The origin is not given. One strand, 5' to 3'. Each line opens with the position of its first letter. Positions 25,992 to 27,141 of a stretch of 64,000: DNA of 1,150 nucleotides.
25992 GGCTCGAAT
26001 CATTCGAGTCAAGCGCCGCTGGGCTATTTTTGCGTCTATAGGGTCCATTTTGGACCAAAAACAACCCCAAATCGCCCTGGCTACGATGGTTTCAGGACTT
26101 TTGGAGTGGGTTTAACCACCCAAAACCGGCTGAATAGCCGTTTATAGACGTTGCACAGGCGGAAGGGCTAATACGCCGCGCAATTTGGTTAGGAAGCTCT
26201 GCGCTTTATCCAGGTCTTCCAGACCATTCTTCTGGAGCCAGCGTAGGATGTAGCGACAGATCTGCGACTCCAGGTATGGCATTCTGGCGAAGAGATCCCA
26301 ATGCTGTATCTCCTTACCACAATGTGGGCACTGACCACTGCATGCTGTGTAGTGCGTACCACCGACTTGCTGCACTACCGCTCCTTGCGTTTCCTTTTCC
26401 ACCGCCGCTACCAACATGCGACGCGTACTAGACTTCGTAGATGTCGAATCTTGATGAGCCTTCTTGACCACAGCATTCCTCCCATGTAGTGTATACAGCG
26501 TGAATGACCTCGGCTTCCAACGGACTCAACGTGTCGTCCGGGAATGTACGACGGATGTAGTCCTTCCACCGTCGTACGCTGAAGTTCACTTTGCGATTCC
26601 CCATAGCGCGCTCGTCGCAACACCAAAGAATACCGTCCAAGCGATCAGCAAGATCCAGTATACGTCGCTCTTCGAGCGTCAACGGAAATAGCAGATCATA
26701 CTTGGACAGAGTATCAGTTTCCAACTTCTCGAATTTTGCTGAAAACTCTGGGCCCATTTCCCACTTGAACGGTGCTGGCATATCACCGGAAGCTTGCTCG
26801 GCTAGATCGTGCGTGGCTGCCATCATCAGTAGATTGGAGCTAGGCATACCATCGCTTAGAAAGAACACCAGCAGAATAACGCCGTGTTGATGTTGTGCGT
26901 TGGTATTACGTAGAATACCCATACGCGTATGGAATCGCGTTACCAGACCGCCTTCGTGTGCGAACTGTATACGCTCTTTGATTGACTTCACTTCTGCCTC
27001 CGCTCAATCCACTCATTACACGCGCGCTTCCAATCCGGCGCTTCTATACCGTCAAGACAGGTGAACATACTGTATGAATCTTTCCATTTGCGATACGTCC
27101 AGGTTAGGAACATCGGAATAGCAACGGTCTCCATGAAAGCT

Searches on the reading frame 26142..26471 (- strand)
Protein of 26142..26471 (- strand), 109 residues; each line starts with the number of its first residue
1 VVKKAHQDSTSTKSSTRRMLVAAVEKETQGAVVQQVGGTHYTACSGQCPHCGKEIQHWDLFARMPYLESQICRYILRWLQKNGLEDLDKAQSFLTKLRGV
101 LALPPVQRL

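Call 81: search_protein_families(library=pfam, proteins=[window:26142-26471:-], max_evalue=0.01)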
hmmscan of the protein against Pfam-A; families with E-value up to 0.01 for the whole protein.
window:26142-26471:- (109 aa): 1 family
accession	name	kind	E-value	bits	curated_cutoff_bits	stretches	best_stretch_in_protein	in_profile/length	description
PF11753.13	DUF3310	-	0.0047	17.4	24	1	66-94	30-59/60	Protein of unknwon function (DUF3310)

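Call 82: search_dna_similar(query=window:26142-26471:-, collection=phages, mode=protein, max_rows=25, max_evalue=0.01)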
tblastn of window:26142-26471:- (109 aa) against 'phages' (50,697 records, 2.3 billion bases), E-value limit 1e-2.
Records with a match: 212; places in all: 212; records where one place covers at least 80% of the query: 43.
Best place of each record, by identity: <60% 212.
By first word of the organism name: Enterococcus 99; Vibrio 42; Clostridium 23; Mycobacterium 16; Pseudomonas 6; Pelagibacter 4; Rhizobium 3; Stenotrophomonas 3; Nitratiruptor 2; Rhodoferax 2; and 8 more.
By host as written in the record: Vibrio lentus 33; Enterococcus faecalis 32; Mycobacterium smegmatis mc2 155 13; - 11; Clostridium perfringens 8; Vibrio splendidus 6; Enterococcus sp. 5; Clostridium perfringens JCM 1290 4; and 64 more.
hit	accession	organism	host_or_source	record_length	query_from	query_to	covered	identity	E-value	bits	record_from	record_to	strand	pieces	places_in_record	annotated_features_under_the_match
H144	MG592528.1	Vibrio phage 1.160.O._10N.261.48.B11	Vibrio lentus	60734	7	98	84%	33.3%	3e-5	47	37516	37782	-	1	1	protein of unknown function DUF3310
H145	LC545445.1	Nitratiruptor phage NrS-4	Nitratiruptor sp. YY08-13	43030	3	97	87%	31.7%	6e-5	46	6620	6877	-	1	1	hypothetical protein | single-strand DNA-binding protein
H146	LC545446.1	Nitratiruptor phage NrS-5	Nitratiruptor sp. YY08-26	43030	3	97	87%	31.7%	6e-5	46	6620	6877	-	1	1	hypothetical protein | single-strand DNA-binding protein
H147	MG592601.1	Vibrio phage 1.237.A._10N.261.52.C5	Vibrio lentus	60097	6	98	85%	32.3%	1e-6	50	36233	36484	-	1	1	protein of unknown function DUF3310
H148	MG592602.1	Vibrio phage 1.237.B._10N.261.52.C5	Vibrio lentus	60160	6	98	85%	32.3%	1e-6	50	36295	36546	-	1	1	protein of unknown function DUF3310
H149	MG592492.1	Vibrio phage 1.118.A._10N.261.49.F6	Vibrio lentus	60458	6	98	85%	32.3%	1e-6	50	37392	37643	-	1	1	protein of unknown function DUF3310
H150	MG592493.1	Vibrio phage 1.118.B._10N.261.49.F6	Vibrio lentus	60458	6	98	85%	32.3%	1e-6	50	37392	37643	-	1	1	protein of unknown function DUF3310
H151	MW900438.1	Vibrio phage vB_ValP_VA-RY-3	Vibrio alginolyticus RY-3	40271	19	98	73%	37.0%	5e-8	54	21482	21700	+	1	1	hypothetical protein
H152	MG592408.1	Vibrio phage 1.024.O._10N.261.45.F8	Vibrio lentus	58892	7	98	84%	31.5%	4e-5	46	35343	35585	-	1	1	protein of unknown function DUF3310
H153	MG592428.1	Vibrio phage 1.046.O._10N.286.52.E3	Vibrio splendidus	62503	8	98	83%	31.9%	6e-6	49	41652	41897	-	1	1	protein of unknown function DUF3310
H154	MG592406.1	Vibrio phage 1.022.O._10N.286.45.A10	Vibrio splendidus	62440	8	98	83%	31.9%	1e-5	48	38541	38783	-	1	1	protein of unknown function DUF3310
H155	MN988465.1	Rhizobium phage RHph_TM26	Rhizobium sp. N4311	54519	26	98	67%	39.5%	4e-6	49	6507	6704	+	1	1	DUF3310 domain-containing protein | DUF4406 domain-containing protein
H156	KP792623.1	Rhodoferax phage P26218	Rhodoferax sp. IMCC26218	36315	31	97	61%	42.0%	1e-4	45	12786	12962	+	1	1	hypothetical protein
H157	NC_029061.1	Rhodoferax phage P26218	Rhodoferax sp. IMCC26218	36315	31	97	61%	42.0%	1e-4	45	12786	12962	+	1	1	hypothetical protein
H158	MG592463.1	Vibrio phage 1.088.O._10N.261.46.A1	Vibrio lentus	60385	7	98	84%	30.4%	1e-4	45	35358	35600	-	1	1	protein of unknown function DUF3310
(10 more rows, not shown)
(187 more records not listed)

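Call 83: search_protein_families(library=phrogs, proteins=[window:26142-26471:-], max_evalue=0.01)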
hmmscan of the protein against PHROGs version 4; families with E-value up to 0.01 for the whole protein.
window:26142-26471:- (109 aa): 9 families
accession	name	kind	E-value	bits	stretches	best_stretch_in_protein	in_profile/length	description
phrog_236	-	other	1.6e-07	32.3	1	36-97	242-301/431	nucleotide kinase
phrog_5839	-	unknown function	1.8e-07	32.3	1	34-97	6-63/128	-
phrog_2781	-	unknown function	3.7e-06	28.2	1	14-94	157-237/253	-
phrog_23238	-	unknown function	2.6e-05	25.1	1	64-97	156-189/196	-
phrog_10602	-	other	3.5e-05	24.9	1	65-97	127-159/168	nucleotide kinase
phrog_11324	-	other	0.00011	23.7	1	56-97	25-67/139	nucleotide kinase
phrog_1689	-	other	0.0002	22.3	1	66-96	198-229/243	nucleotide kinase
phrog_4943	-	unknown function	0.0021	19.5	1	65-97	120-155/166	-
phrog_4897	-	other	0.0068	17.5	1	63-96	139-175/186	kinase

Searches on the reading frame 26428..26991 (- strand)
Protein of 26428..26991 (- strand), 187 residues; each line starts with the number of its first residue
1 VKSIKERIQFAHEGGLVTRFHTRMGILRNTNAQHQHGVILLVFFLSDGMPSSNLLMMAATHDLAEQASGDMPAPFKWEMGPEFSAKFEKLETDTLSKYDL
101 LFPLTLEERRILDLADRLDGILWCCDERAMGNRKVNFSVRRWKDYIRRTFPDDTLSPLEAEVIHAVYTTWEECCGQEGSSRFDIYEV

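Call 3: search_protein_families(library=pfam, proteins=[window:26428-26991:-], max_evalue=0.01)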
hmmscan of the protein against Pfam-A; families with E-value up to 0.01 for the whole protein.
window:26428-26991:- (187 aa): 1 family
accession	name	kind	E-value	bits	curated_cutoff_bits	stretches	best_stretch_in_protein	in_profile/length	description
PF12917.13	YfbR-like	-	8.2e-09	35.8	25.9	1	51-136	54-153/182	5'-deoxynucleotidase YfbR-like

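Call 7: search_protein_families(library=ncbifam, proteins=[window:26428-26991:-], max_evalue=0.01)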
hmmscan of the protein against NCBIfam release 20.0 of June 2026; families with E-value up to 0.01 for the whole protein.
window:26428-26991:- (187 aa): 1 family
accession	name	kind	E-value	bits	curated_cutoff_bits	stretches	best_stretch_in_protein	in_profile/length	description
NF003009.0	PRK03826.1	equivalog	0.00045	20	122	0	53-97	60-103/197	5'-deoxynucleotidase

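Call 8: search_protein_families(library=phrogs, proteins=[window:26428-26991:-], max_evalue=0.001)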
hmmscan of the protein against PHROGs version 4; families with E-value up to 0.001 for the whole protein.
window:26428-26991:- (187 aa): 4 families
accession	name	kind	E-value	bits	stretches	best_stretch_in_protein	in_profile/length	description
phrog_6047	-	unknown function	1.1e-33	117.8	1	4-153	5-149/186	-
phrog_33710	-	unknown function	9.9e-11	42.1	1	14-145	172-301/340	-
phrog_38769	-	unknown function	6.8e-08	33.3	1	37-137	44-143/198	-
phrog_7076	-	DNA, RNA and nucleotide metabolism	7.1e-05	23.6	1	17-132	15-143/188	dATP triphosphohydrolase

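Call 43: search_dna_similar(query=window:26428-26991:-, collection=phages, mode=protein, max_rows=30, max_evalue=0.001)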
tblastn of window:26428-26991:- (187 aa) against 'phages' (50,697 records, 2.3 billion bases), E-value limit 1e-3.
Records with a match: 132; places in all: 132; records where one place covers at least 80% of the query: 14.
Best place of each record, by identity: <60% 132.
By first word of the organism name: Pseudomonas 67; Aeromonas 21; Rhizobium 12; Bordetella 9; Shewanella 5; Bacteriophage 3; Caudoviricetes 2; Rhodoferax 2; Agrobacterium 2; Dinoroseobacter 2; and 6 more.
By host as written in the record: Pseudomonas aeruginosa 27; Pseudomonas aeruginosa PAO1 22; - 15; Bordetella bronchiseptica ATCC 10580 9; Pseudomonas aeruginosa PA14 4; Shewanella putrefaciens 4; Rhizobium leguminosarum 4; Aeromonas hydrophila 4.3T 3; and 28 more.
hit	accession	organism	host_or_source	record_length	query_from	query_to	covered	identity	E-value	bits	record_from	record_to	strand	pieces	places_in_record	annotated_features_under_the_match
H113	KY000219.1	Bordetella phage CN2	Bordetella bronchiseptica ATCC 10580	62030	7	167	86%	35.4%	6e-16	81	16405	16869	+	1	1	5'-deoxynucleotidase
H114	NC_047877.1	Bordetella phage CN2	Bordetella bronchiseptica ATCC 10580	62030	7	167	86%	35.4%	6e-16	81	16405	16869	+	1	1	5'-deoxynucleotidase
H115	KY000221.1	Bordetella phage CN1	Bordetella bronchiseptica ATCC 10580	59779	7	167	86%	35.4%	7e-16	80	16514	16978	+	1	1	5'-deoxynucleotidase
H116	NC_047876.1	Bordetella phage CN1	Bordetella bronchiseptica ATCC 10580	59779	7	167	86%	35.4%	7e-16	80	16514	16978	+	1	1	5'-deoxynucleotidase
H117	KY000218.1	Bordetella phage MW2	Bordetella bronchiseptica ATCC 10580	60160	7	167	86%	35.4%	1e-15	80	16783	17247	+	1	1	5'-deoxynucleotidase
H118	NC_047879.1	Bordetella phage MW2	Bordetella bronchiseptica ATCC 10580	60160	7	167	86%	35.4%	1e-15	80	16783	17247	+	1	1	5'-deoxynucleotidase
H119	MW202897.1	Caudoviricetes sp.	Manatee Spring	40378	2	136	72%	38.2%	2e-12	70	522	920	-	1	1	hd domain | pyrimidine hmase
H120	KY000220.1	Bordetella phage FP1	Bordetella bronchiseptica ATCC 10580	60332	7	140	72%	38.1%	1e-15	79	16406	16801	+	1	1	5'-deoxynucleotidase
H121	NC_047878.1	Bordetella phage FP1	Bordetella bronchiseptica ATCC 10580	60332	7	140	72%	38.1%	1e-15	79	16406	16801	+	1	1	5'-deoxynucleotidase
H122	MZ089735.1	Pseudomonas phage Psa21-HRN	wastewater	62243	7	141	72%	37.8%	1e-13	74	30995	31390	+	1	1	hypothetical protein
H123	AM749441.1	Pseudomonas virus Yua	Pseudomonas aeruginosa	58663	7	141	72%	37.8%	2e-13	73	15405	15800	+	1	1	gp18: hypothetical protein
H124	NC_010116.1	Pseudomonas virus Yua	Pseudomonas aeruginosa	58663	7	141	72%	37.8%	2e-13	73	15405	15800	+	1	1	gp18: hypothetical protein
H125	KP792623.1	Rhodoferax phage P26218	Rhodoferax sp. IMCC26218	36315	1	168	90%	30.4%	3e-13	72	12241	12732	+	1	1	hypothetical protein | thymidylate synthase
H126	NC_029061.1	Rhodoferax phage P26218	Rhodoferax sp. IMCC26218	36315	1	168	90%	30.4%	3e-13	72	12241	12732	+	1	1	hypothetical protein | thymidylate synthase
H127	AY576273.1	Alphaproteobacteria phage PhiJL001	-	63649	6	178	93%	29.1%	3e-8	58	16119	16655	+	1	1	gp25 | thymidylate synthase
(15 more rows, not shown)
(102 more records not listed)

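Call 70: search_solved_structures(query=window:26428-26991:-, max_evalue=0.1, show_alignments=1)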
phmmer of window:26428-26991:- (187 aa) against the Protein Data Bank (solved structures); distinct sequences matched with E-value up to 0.1: 3.
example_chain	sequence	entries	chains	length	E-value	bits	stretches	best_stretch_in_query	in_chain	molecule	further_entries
2paq_A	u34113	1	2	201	0.0094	19.1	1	51-138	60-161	5'-deoxynucleotidase YfbR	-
2par_A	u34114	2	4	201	0.065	16.4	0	51-138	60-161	5'-deoxynucleotidase YfbR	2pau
2gz4_A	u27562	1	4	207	0.089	16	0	30-99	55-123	Hypothetical protein Atu1052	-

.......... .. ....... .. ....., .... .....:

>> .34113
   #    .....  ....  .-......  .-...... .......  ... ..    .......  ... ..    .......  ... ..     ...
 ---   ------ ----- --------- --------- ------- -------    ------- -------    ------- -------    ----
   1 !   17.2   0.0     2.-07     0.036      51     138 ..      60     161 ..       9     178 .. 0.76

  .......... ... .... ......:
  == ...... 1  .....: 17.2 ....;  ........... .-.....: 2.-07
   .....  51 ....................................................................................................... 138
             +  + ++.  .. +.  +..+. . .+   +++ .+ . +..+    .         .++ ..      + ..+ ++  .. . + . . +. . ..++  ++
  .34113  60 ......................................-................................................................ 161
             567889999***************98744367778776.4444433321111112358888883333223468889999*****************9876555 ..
